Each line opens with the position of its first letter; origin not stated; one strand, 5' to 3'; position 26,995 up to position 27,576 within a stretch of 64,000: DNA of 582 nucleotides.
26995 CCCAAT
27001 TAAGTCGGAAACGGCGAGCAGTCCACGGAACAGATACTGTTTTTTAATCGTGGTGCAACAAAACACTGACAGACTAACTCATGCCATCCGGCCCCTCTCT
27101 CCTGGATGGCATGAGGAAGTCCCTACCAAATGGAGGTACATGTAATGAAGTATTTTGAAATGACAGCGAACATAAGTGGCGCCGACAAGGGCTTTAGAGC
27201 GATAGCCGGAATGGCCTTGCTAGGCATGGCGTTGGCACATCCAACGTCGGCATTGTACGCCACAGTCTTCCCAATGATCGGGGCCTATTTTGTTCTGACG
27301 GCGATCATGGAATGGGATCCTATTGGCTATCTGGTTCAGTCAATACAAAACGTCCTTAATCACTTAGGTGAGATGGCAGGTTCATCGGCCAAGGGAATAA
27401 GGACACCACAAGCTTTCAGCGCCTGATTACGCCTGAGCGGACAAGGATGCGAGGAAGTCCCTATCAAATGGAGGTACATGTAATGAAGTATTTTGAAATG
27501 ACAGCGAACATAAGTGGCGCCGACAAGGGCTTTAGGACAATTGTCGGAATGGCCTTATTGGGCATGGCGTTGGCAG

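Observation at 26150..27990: Tandem triplication of a DUF2892-like small membrane-protein gene with conserved structured leaders, built by duplication that captured the xseA 5' flank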

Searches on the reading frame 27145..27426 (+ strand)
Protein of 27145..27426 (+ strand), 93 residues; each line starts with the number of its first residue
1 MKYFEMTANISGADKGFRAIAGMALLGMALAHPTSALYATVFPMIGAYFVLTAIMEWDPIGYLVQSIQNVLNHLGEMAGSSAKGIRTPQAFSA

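Call 3: search_protein_families(library=pfam, proteins=[window:27145-27426:+], max_evalue=1)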
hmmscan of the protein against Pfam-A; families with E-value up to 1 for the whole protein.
window:27145-27426:+ (93 aa): 2 families
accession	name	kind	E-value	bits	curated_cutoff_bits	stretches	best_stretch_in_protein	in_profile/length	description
PF11127.14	YgaP-like_TM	-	4.1e-09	36.9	25.3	1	6-63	1-57/66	Inner membrane protein YgaP-like, transmembrane domain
PF17885.6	Smoa_sbd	-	0.044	14.4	25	1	2-55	7-60/108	Styrene monooxygenase A putative substrate binding domain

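Call 4: search_protein_families(library=ncbifam, proteins=[window:27145-27426:+], max_evalue=1)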
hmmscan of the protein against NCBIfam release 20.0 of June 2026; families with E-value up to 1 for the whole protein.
window:27145-27426:+ (93 aa): 0 families

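Call 11: find_homologous_proteins(query=window:27145-27426:+)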
Query window:27145-27426:+ (93 aa): 14 proteins with E <= 0.001 among 14 candidates.
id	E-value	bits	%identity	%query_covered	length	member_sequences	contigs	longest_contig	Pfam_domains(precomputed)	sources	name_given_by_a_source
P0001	1.0e-53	197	100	100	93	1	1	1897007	PF11127.15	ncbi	ncbi:MAG: DUF2892 domain-containing protein [Gammaproteobacteria bacterium]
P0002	1.3e-44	168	87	100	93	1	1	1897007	PF11127.15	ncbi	ncbi:MAG: DUF2892 domain-containing protein [Gammaproteobacteria bacterium]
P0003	1.8e-44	167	84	100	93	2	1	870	PF11127.15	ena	-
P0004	4.3e-44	166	84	100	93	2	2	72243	PF11127.15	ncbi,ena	-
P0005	1.8e-43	164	84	100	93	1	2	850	PF11127.15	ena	-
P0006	2.2e-42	161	81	100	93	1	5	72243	PF11127.15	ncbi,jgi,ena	-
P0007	6.4e-41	156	89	88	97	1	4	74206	PF11127.15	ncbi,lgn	-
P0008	8.8e-39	149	84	88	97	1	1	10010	PF11127.15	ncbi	-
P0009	1.1e-38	149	75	100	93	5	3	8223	PF11127.15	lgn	-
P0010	4.5e-37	144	78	95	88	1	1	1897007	PF11127.15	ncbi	ncbi:MAG: DUF2892 domain-containing protein [Gammaproteobacteria bacterium]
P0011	1.2e-35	139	79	88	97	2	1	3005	PF11127.15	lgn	-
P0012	1.3e-35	139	80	89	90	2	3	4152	PF11127.15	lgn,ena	-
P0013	3.1e-29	119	76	82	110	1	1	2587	PF11127.15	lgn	-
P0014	9.9e-19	85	52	87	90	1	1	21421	PF11127.15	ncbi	-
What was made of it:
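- The source is a metagenome-assembled genome (call 11).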

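Call 14: find_encoding_contigs(protein=P0004, flank=6000, max_places=4)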
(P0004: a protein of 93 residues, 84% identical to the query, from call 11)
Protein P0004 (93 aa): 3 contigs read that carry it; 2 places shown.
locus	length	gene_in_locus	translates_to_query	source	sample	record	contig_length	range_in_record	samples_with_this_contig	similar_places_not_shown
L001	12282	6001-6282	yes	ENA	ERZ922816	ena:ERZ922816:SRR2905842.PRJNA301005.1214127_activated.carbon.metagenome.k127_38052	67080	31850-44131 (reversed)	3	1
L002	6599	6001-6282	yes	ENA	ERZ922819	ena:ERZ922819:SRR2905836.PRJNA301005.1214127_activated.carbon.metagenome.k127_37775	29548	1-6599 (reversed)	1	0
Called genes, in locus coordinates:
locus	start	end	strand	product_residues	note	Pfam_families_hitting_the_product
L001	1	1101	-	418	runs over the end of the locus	PF13356:Arm-DNA-bind_3, PF14659:Phage_int_SAM_3, PF22022:Phage_int_M, PF00589:Phage_integrase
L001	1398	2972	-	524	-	PF00117:GATase, PF07722:Peptidase_C26, PF02540:NAD_synthase, PF03054:tRNA_Me_trans (faint), PF00958:GMP_synt_C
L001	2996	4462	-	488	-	PF00478:IMPDH, PF00571:CBS, PF03060:NMO, PF01070:FMN_dh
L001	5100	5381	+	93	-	PF11127:YgaP-like_TM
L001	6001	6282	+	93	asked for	PF11127:YgaP-like_TM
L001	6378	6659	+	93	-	PF11127:YgaP-like_TM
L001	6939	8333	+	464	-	PF13742:tRNA_anti_2, PF01336:tRNA_anti-codon, PF02601:Exonuc_VII_L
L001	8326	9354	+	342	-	PF18421:Peptidase_M23_N, PF01551:Peptidase_M23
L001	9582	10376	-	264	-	PF03808:Glyco_tran_WecG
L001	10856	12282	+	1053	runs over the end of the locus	PF22842:Pel9A-like_beta_helix (faint), PF02018:CBM_4_9 (weak), PF13229:Beta_helix, PF05048:NosD (weak)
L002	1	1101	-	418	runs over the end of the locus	PF13356:Arm-DNA-bind_3, PF14659:Phage_int_SAM_3, PF22022:Phage_int_M, PF00589:Phage_integrase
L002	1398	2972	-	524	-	PF00117:GATase, PF07722:Peptidase_C26, PF02540:NAD_synthase, PF03054:tRNA_Me_trans (faint), PF00958:GMP_synt_C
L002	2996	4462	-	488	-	PF00478:IMPDH, PF00571:CBS, PF03060:NMO, PF01070:FMN_dh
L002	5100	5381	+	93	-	PF11127:YgaP-like_TM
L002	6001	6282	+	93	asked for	PF11127:YgaP-like_TM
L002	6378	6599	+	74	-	?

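Call 15: find_encoding_contigs(protein=P0007, flank=6000, max_places=4)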
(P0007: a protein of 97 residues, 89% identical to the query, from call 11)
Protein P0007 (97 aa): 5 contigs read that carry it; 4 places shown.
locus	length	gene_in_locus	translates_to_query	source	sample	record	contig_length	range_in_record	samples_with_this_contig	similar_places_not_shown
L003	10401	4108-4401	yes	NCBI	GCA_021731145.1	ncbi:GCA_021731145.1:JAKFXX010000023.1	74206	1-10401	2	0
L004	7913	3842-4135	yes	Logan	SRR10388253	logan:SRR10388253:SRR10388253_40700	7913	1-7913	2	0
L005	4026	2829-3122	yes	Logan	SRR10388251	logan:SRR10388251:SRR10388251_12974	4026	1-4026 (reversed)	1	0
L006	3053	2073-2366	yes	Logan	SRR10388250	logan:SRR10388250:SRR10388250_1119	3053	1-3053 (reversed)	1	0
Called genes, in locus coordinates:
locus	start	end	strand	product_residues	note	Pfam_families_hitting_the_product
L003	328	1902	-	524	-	PF00117:GATase, PF07722:Peptidase_C26 (weak), PF02540:NAD_synthase, PF00958:GMP_synt_C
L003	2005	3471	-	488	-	PF00478:IMPDH, PF00571:CBS, PF03060:NMO, PF01070:FMN_dh (weak)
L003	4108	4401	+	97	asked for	PF11127:YgaP-like_TM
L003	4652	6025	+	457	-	PF13742:tRNA_anti_2, PF01336:tRNA_anti-codon, PF02601:Exonuc_VII_L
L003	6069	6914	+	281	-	PF18421:Peptidase_M23_N, PF01551:Peptidase_M23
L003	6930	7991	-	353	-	PF02120:Flg_hook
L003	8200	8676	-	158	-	PF01252:Peptidase_A8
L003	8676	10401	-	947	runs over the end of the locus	PF00133:tRNA-synt_1, PF01406:tRNA-synt_1e (faint), PF09334:tRNA-synt_1g, PF13603:tRNA-synt_1_2, PF01921:tRNA-synt_1f (weak), PF08264:Anticodon_1, PF06827:zf-FPG_IleRS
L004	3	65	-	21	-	?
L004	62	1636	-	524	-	PF00117:GATase, PF07722:Peptidase_C26 (weak), PF02540:NAD_synthase, PF00958:GMP_synt_C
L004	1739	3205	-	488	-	PF00478:IMPDH, PF00571:CBS, PF03060:NMO, PF01070:FMN_dh (weak)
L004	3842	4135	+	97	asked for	PF11127:YgaP-like_TM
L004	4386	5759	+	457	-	PF13742:tRNA_anti_2, PF01336:tRNA_anti-codon, PF02601:Exonuc_VII_L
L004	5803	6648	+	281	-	PF18421:Peptidase_M23_N, PF01551:Peptidase_M23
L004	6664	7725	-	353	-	PF02120:Flg_hook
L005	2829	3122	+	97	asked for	PF11127:YgaP-like_TM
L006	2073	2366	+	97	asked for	PF11127:YgaP-like_TM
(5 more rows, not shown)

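Call 16: find_encoding_contigs(protein=P0014, flank=6000, max_places=3)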
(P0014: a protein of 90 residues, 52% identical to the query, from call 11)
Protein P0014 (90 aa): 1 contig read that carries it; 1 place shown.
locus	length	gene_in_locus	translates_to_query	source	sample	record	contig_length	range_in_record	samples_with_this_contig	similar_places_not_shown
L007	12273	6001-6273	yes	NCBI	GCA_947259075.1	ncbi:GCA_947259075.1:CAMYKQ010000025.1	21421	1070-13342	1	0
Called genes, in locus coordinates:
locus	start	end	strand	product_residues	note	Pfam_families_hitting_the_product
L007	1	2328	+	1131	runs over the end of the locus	?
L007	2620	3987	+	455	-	PF00171:Aldedh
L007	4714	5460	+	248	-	PF20181:DUF6544, PF21900:DUF6920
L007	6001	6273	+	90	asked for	PF11127:YgaP-like_TM (weak)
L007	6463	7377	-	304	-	PF02899:Phage_int_SAM_1, PF13495:Phage_int_SAM_4 (faint), PF00589:Phage_integrase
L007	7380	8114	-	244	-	PF04340:DUF484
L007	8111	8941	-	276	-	PF01678:DAP_epimerase, PF02567:PhzC-PhzF (weak), PF01678:DAP_epimerase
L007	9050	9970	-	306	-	PF01545:Cation_efflux, PF16916:ZT_dimer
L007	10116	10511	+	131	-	PF01258:zf-dskA_traR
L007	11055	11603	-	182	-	PF00719:Pyrophosphatase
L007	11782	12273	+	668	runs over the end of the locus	PF03030:H_PPase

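Call 21: find_encoding_contigs(protein=P0008, flank=5000, max_places=3)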
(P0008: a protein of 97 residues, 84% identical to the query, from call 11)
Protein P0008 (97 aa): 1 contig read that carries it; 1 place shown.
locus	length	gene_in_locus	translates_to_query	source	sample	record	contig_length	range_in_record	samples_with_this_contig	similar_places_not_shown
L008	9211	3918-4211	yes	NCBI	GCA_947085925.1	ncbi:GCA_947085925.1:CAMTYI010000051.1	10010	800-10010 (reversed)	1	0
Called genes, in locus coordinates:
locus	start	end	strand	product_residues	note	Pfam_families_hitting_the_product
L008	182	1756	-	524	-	PF00117:GATase, PF07722:Peptidase_C26, PF02540:NAD_synthase (weak), PF00958:GMP_synt_C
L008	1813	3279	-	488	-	PF00478:IMPDH, PF00571:CBS, PF03060:NMO, PF01070:FMN_dh (weak)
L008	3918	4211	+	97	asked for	PF11127:YgaP-like_TM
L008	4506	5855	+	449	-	PF13742:tRNA_anti_2, PF01336:tRNA_anti-codon, PF02601:Exonuc_VII_L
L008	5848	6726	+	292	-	PF18421:Peptidase_M23_N, PF01551:Peptidase_M23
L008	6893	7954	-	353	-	PF02120:Flg_hook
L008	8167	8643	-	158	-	PF01252:Peptidase_A8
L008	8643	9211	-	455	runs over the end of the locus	?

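Call 22: find_encoding_contigs(protein=P0009, flank=5000, max_places=4)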
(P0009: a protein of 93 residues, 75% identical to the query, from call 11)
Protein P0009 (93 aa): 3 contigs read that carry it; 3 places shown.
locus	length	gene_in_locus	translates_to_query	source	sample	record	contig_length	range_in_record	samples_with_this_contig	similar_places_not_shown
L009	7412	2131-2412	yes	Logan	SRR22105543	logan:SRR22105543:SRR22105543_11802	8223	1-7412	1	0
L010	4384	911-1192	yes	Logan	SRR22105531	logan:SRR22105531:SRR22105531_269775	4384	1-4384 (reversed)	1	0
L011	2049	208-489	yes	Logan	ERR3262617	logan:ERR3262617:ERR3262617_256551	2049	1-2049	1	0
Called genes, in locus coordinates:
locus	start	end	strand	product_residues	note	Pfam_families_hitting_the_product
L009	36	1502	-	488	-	PF00478:IMPDH, PF00571:CBS, PF03060:NMO, PF01070:FMN_dh (weak)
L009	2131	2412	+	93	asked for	PF11127:YgaP-like_TM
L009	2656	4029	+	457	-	PF13742:tRNA_anti_2, PF01336:tRNA_anti-codon, PF02601:Exonuc_VII_L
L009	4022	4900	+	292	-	PF18421:Peptidase_M23_N, PF01551:Peptidase_M23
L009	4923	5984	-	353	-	PF02120:Flg_hook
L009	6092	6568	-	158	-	PF01252:Peptidase_A8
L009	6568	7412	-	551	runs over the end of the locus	?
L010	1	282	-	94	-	?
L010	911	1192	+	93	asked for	PF11127:YgaP-like_TM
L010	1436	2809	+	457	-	PF13742:tRNA_anti_2, PF01336:tRNA_anti-codon, PF02601:Exonuc_VII_L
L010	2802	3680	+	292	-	PF18421:Peptidase_M23_N, PF01551:Peptidase_M23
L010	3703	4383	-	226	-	?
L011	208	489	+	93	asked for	PF11127:YgaP-like_TM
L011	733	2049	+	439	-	?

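Call 23: find_encoding_contigs(protein=P0011, flank=3000, max_places=3)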
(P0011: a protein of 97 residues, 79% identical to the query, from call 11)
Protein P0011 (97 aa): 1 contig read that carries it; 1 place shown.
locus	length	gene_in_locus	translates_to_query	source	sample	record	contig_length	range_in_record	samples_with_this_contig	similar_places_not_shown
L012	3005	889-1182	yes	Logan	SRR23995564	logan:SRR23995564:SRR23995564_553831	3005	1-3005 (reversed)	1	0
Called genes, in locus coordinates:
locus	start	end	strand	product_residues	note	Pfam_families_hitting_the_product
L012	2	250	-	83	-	?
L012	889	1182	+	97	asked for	PF11127:YgaP-like_TM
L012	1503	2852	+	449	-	PF13742:tRNA_anti_2, PF01336:tRNA_anti-codon, PF02601:Exonuc_VII_L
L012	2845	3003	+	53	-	?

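Call 24: find_encoding_contigs(protein=P0012, flank=3000, max_places=3)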
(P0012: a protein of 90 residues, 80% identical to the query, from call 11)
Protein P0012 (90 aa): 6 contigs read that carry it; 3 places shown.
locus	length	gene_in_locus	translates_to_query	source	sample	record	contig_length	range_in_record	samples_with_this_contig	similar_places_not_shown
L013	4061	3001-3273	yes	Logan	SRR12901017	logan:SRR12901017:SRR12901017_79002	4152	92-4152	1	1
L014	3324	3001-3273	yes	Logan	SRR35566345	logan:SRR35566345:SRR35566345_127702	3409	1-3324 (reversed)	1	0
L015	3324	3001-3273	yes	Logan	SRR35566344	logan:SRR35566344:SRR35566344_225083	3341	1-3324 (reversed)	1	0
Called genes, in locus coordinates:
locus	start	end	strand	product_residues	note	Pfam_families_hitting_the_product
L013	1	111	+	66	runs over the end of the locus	?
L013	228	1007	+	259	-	PF13489:Methyltransf_23, PF08242:Methyltransf_12 (weak)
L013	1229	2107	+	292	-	PF05275:CopB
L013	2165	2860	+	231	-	PF09990:DUF2231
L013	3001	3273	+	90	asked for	PF11127:YgaP-like_TM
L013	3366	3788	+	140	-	-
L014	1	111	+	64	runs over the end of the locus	?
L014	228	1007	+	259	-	PF13489:Methyltransf_23, PF08242:Methyltransf_12 (weak)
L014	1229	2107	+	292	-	PF05275:CopB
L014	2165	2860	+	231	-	PF09990:DUF2231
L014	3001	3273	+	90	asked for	PF11127:YgaP-like_TM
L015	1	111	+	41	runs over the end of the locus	?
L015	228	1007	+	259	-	PF13489:Methyltransf_23, PF08242:Methyltransf_12 (weak)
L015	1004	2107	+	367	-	PF05275:CopB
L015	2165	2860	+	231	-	PF09990:DUF2231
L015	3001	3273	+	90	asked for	PF11127:YgaP-like_TM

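Call 25: find_encoding_contigs(protein=P0013, flank=3000, max_places=3)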
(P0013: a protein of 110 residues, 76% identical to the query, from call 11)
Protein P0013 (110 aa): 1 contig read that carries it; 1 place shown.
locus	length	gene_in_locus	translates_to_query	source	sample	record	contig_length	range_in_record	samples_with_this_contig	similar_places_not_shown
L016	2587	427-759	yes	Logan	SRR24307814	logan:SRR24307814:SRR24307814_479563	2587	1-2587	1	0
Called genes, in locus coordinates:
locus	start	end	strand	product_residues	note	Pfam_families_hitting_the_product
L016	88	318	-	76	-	-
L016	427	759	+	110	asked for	PF11127:YgaP-like_TM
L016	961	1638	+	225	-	PF01209:Ubie_methyltran, PF13489:Methyltransf_23, PF02353:CMAS (weak), PF07021:MetW (weak), PF13847:Methyltransf_31, PF08241:Methyltransf_11, PF08242:Methyltransf_12, PF13649:Methyltransf_25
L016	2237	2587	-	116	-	?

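Call 39: search_solved_structures(query=window:27145-27426:+, max_evalue=10, show_alignments=2)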
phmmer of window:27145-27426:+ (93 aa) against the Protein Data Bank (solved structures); distinct sequences matched with E-value up to 10: 3.
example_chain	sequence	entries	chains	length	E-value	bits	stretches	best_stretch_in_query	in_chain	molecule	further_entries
7z97_A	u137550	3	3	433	0.0015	22.3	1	2-61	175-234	Putative dehydrogenase/oxygenase subunit (Flavoprotein)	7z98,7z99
7z4x_A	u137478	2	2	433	0.002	21.9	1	2-61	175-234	Putative dehydrogenase/oxygenase subunit (Flavoprotein)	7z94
7zca_A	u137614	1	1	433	0.02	18.7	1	2-61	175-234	Putative dehydrogenase/oxygenase subunit (Flavoprotein)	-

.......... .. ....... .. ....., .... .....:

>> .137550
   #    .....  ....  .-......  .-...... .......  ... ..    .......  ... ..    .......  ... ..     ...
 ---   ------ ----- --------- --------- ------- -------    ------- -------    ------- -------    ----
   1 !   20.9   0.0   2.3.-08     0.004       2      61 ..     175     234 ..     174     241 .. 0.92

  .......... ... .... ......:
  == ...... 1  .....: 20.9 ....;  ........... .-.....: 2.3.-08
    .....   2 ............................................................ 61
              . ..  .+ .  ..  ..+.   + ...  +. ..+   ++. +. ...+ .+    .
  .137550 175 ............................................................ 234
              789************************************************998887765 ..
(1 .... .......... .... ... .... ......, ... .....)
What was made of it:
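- Tried and rejected: StyA/indole-monooxygenase relationship. phmmer hit PDB 7z97 at E 1.5e-3 and Pfam Smoa_sbd at E 0.04 (calls 3, 39).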

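Call 43: search_protein_representatives(protein=window:27145-27426:+)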
Query: 93 residues. Proteins with E-value up to 0.001 (for the whole library): 13; up to 1e-10: 5; up to 1e-30: 0. The best 13 are listed.
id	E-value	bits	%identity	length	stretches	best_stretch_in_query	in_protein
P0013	9.9e-30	118.6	76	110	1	1-78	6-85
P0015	4.6e-23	97.3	53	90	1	1-81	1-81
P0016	4.9e-14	68.5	52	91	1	1-71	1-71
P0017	7.2e-14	68.0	49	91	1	1-73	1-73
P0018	5.2e-11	58.9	37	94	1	1-79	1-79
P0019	8.0e-06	42.3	30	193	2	8-74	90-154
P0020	2.0e-05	41.1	32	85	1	1-68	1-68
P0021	2.3e-05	40.9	32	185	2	7-65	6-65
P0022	5.2e-05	39.8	35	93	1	3-68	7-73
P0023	3.5e-04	37.1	26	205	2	7-62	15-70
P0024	5.0e-04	36.6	34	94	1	1-67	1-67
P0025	5.0e-04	36.6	38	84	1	8-65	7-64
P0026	6.5e-04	36.2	41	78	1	6-67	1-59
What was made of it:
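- Closest known: Stand-alone DUF2892 / YgaP-like TM domain proteins. Different: The branch is rare: 13 clusters at 50% identity with E <= 1e-3 among 1.84 billion representatives (call 43).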

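Call 45: search_solved_structures(query=A5, max_evalue=10, show_alignments=2)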
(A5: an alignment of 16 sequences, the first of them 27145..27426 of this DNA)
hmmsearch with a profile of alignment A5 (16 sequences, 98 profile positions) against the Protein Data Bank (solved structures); distinct sequences matched with E-value up to 10: 0.

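Call 46: search_protein_families(library=pfam, alignment_id=A5, max_evalue=1)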
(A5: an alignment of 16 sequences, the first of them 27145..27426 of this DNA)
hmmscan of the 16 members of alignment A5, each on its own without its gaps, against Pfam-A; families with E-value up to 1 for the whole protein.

A. member 1, window:27145-27426:+ (93 aa): 2 families
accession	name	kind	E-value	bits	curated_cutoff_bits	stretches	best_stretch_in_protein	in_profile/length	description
PF11127.14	YgaP-like_TM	-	4.1e-09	36.9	25.3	1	6-63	1-57/66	Inner membrane protein YgaP-like, transmembrane domain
PF17885.6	Smoa_sbd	-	0.044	14.4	25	1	2-55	7-60/108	Styrene monooxygenase A putative substrate binding domain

B. families by the number of members that match (of 16 scanned): 13 families
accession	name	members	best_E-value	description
PF11127.14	YgaP-like_TM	16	1.4e-22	Inner membrane protein YgaP-like, transmembrane domain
PF05101.18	VirB3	3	0.0018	Type IV secretory pathway, VirB3-like protein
PF17885.6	Smoa_sbd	2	0.038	Styrene monooxygenase A putative substrate binding domain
PF11239.13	DUF3040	1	6.4e-06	Protein of unknown function (DUF3040)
PF11667.14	DUF3267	1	0.0052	Putative zincin peptidase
PF03116.20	NQR2_RnfD_RnfE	1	0.011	NQR2, RnfD, RnfE family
PF25487.1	ETR1_N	1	0.02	Ethylene receptor 1-like, N-terminal domain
PF23396.1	DUF7103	1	0.036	Family of unknown function (DUF7103)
PF19611.4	DUF6116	1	0.13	Family of unknown function (DUF6116)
PF20358.3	DUF6653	1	0.15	Family of unknown function (DUF6653)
PF00731.26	AIRC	1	0.21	AIR carboxylase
PF17939.6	TetR_C_30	1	0.23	Tetracyclin repressor-like, C-terminal domain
PF03134.24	TB2_DP1_HVA22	1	0.45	TB2/DP1, HVA22 family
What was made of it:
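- On PF11127 YgaP-like_TM (DUF2892): All 16 relatives match, best E = 1.4e-22 (call 46).
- PF11127 is above its cut-off for all three copies (call 3) and for 16 of 16 relatives (call 46). They are clear members of PF11127 (calls 3, 46).
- Tried and rejected: A family profile finds nothing in the PDB at E <= 10, and only 2 of 16 members show the weak Pfam hit (calls 45, 46).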

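Call 49: find_related_loci(query=A6, collection=metagenome_contigs, flank=3000)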
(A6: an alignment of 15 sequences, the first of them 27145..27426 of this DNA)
Query A6 (93 aa) in metagenome_contigs; peptide patterns used: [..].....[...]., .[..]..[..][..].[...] (x = any residue, [..] = any of these).
284 stretches matched a pattern; 7 encode a relative of the query (tblastn E <= 1e-3); 7 distinct loci.
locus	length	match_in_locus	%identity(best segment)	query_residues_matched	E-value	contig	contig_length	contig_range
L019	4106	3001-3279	81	1-93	1e-50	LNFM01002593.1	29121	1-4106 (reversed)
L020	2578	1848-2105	49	1-86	3e-28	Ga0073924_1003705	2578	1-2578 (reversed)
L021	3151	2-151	88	44-93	2e-26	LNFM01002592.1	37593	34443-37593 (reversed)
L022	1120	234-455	53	1-74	3e-25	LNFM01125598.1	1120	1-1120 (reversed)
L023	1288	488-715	43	1-76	2e-20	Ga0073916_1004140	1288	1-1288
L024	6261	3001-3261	38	1-91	1e-17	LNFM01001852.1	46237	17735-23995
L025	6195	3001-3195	47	1-65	3e-15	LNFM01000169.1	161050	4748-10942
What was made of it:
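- The same architecture occurs in independent assemblies from other samples (calls 14, 49).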
